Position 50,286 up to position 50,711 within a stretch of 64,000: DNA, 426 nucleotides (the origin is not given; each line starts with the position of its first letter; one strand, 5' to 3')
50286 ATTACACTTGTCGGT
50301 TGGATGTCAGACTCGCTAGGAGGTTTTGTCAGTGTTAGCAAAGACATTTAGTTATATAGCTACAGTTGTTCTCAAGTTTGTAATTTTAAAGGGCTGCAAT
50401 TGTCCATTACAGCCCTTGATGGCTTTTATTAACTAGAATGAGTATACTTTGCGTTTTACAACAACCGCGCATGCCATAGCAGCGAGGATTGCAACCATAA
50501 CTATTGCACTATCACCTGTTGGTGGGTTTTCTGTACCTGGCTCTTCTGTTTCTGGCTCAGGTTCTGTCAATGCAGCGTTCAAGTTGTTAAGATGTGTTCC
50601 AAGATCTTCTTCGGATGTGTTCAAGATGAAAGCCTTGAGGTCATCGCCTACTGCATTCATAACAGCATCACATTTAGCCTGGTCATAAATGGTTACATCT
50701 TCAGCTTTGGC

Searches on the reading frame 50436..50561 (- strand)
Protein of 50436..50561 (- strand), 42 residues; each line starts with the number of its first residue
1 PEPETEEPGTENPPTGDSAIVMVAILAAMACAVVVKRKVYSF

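Call 51: search_protein_families(library=ncbifam, proteins=[window:50436-50561:-], max_evalue=10)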
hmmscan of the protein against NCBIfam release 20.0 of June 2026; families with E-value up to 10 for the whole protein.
seq(42 aa): 2 families
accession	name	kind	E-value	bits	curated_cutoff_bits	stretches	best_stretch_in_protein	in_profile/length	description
NF033846.1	Rumino_NPXTG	domain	0.00024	21.3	23.5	1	12-38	1-28/30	NPXTG-anchored protein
TIGR03656.1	IsdC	equivalog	0.085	12.7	155.85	1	6-38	180-213/219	heme uptake protein IsdC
